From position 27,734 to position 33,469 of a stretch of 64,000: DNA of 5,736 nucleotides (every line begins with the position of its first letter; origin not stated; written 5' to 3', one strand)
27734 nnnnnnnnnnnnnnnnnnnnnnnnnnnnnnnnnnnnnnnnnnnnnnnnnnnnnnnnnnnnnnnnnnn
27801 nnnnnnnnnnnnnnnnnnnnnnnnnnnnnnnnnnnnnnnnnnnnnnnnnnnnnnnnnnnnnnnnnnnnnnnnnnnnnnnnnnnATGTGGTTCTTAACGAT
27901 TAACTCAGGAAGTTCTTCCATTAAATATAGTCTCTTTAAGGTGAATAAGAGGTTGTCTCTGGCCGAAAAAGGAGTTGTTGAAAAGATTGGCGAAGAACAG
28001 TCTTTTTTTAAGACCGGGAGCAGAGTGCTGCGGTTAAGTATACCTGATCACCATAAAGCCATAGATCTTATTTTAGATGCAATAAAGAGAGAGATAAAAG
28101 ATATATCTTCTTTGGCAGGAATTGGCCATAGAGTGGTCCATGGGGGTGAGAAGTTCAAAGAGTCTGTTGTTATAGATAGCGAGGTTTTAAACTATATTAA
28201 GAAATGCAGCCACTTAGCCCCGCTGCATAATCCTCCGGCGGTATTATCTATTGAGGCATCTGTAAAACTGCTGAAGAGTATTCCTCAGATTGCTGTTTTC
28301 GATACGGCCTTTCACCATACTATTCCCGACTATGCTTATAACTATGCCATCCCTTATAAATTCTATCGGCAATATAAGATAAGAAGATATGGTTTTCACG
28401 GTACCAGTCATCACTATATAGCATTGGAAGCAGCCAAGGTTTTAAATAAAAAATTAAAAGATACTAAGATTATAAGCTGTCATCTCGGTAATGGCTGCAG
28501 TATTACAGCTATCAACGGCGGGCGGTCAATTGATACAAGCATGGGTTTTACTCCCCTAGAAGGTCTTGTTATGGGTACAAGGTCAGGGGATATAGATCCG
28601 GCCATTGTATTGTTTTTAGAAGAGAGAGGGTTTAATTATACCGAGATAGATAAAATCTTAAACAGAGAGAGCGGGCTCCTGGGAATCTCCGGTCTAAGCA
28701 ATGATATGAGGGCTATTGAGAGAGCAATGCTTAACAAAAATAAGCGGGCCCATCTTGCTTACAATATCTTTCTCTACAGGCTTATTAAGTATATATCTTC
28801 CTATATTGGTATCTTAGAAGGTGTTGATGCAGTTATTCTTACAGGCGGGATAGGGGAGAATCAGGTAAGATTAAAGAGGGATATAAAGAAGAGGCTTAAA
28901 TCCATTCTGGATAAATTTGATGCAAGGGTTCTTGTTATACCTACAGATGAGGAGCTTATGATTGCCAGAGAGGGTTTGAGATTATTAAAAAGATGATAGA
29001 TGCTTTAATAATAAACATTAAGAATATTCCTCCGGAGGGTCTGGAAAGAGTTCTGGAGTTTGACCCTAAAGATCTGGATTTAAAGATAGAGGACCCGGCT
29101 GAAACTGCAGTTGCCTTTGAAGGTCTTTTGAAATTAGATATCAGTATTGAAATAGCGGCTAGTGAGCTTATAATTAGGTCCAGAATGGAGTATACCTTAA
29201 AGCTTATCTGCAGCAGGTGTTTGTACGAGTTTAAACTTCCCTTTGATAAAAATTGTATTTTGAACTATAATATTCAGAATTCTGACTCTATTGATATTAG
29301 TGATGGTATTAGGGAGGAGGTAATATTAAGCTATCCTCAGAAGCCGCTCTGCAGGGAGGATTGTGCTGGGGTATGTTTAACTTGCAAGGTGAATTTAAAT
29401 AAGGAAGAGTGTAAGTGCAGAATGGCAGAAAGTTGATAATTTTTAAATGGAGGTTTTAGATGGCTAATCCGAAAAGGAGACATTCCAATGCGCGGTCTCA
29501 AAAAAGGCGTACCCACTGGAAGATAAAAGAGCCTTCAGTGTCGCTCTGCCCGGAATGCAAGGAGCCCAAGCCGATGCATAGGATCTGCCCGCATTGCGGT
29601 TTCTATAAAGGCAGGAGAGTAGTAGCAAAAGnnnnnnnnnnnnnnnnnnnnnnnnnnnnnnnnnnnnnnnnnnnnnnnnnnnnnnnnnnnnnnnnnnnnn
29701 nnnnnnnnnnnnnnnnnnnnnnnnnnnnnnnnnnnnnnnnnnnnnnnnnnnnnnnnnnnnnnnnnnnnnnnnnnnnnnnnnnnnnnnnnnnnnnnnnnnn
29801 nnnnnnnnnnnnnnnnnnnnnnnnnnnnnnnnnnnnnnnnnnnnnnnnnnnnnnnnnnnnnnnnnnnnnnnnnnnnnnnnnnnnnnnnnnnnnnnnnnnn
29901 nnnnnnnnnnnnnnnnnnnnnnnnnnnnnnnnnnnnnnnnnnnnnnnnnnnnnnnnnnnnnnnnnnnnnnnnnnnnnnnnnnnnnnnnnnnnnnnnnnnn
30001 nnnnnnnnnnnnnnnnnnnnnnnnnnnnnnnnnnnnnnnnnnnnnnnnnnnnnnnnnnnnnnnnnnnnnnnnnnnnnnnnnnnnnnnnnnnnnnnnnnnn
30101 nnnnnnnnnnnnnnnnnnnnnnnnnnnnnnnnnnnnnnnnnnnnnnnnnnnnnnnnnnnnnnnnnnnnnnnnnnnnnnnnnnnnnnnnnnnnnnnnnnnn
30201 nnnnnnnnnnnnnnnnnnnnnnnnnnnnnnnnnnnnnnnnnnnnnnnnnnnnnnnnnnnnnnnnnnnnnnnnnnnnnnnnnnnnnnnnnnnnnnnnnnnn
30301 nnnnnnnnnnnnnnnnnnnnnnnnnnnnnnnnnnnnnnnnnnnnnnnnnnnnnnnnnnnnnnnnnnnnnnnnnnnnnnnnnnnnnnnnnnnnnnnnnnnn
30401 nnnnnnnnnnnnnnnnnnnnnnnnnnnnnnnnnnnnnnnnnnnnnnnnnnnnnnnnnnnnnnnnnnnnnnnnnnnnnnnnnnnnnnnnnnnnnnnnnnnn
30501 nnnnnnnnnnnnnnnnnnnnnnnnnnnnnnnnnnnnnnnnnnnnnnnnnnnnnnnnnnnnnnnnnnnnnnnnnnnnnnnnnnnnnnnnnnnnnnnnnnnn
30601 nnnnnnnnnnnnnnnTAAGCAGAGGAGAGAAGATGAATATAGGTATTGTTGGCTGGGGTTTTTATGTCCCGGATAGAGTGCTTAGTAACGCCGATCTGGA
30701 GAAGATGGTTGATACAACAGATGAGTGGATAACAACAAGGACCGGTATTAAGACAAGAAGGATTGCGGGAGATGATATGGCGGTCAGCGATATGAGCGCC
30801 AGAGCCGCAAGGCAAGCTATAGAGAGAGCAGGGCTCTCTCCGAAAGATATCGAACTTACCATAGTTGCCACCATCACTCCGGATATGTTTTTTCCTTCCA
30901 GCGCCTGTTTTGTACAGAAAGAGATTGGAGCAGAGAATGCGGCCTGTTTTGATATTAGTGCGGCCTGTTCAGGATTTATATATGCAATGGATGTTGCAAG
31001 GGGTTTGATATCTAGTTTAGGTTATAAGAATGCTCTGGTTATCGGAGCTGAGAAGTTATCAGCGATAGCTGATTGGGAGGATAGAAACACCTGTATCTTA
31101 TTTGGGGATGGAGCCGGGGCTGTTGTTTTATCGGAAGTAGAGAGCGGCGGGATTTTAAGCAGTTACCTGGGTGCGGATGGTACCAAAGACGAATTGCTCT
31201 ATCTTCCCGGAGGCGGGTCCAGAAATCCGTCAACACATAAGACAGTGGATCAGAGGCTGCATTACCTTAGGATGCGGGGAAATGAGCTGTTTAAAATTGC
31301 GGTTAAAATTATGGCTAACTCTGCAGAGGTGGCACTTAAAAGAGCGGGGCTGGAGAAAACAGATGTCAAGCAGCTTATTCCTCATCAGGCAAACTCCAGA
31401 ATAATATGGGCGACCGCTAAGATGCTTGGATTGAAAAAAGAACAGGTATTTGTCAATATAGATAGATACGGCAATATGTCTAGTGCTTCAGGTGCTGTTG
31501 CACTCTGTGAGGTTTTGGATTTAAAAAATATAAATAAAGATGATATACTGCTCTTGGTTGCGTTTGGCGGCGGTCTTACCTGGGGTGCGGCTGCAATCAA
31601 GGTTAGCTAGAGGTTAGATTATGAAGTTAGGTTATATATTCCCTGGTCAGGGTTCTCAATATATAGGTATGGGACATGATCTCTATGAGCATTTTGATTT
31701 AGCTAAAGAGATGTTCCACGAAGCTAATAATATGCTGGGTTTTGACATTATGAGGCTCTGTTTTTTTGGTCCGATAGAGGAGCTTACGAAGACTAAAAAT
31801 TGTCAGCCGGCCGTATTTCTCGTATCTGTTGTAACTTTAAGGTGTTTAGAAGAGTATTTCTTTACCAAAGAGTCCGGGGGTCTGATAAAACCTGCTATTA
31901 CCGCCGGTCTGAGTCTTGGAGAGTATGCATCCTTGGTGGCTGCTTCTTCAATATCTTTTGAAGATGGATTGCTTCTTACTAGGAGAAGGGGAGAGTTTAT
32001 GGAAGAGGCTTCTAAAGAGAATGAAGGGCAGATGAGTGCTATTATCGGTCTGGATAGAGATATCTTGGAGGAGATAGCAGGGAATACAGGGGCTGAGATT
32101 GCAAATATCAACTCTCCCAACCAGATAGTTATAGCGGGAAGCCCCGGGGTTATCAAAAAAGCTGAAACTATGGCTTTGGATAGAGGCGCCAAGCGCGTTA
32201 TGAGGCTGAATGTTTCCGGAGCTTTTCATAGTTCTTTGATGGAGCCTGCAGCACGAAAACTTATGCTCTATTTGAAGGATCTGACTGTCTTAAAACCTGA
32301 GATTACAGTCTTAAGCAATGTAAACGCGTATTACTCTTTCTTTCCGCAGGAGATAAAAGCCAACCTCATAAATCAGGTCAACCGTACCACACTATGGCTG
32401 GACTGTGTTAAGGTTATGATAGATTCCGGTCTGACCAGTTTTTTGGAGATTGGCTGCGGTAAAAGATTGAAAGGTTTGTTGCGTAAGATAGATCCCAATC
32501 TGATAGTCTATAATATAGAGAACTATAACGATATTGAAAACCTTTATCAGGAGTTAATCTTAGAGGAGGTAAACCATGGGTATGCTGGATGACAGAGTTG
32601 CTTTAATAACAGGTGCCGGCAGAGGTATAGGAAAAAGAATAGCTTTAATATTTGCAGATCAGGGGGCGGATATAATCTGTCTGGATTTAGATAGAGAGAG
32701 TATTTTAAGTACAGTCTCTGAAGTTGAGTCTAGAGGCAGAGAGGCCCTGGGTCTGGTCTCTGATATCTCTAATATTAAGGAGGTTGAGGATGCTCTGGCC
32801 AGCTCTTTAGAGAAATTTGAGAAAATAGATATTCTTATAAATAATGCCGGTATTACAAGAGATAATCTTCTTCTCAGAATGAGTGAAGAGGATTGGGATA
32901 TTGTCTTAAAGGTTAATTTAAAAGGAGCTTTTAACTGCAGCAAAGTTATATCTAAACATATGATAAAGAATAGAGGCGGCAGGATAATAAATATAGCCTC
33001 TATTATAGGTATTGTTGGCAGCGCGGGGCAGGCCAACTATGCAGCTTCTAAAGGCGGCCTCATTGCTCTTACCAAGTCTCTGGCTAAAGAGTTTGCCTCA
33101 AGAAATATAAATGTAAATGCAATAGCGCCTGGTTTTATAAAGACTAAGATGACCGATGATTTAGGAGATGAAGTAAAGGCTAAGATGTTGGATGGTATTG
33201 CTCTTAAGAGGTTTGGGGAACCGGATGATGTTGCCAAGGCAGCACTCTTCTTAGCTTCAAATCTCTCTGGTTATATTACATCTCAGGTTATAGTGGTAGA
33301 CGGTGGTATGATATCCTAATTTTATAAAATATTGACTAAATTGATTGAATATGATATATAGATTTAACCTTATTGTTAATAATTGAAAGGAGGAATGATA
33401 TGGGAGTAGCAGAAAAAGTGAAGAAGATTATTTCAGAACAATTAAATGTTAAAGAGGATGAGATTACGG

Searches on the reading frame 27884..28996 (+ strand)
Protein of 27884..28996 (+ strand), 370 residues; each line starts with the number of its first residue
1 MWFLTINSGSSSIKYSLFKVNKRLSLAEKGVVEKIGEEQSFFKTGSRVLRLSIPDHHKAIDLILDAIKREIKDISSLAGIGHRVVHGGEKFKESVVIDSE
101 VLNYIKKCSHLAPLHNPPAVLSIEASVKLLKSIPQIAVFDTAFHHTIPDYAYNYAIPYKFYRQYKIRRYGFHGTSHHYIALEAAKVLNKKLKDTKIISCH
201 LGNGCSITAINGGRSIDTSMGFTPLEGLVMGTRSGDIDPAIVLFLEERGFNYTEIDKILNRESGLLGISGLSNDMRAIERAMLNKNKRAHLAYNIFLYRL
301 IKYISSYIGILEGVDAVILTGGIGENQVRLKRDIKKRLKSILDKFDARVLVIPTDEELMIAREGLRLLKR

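Call 9: search_protein_families(library=pfam, proteins=[window:27884-28996:+], max_evalue=0.001)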
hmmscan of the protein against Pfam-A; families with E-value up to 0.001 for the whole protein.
window:27884-28996:+ (370 aa): 1 family
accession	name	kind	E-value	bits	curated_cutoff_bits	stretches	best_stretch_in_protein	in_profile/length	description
PF00871.23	Acetate_kinase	-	1.8e-132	442.1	22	1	3-341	2-350/392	Acetokinase family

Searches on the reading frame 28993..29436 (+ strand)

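Call 10: search_protein_families(library=pfam, proteins=[window:28993-29436:+], max_evalue=0.001)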
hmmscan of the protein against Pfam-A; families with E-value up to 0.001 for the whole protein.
window:28993-29436:+ (147 aa): 1 family
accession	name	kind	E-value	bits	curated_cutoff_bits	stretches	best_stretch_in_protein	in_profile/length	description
PF02620.22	YceD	-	8.8e-17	61.7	33.2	1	96-144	55-105/119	Large ribosomal RNA subunit accumulation protein YceD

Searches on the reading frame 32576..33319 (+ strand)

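Call 10: search_protein_families(library=pfam, proteins=[window:32576-33319:+], max_evalue=0.001)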
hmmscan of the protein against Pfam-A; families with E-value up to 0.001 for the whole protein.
window:32576-33319:+ (247 aa): 3 families
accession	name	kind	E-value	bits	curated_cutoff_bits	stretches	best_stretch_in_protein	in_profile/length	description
PF13561.12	adh_short_C2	-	1.8e-66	224.5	27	1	13-245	1-235/236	Enoyl-(Acyl carrier protein) reductase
PF00106.31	adh_short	-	1.5e-60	204.5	26.6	1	7-198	1-192/195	short chain dehydrogenase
PF08659.16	KR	-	2.6e-20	73.5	22.6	1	9-168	3-162/180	KR domain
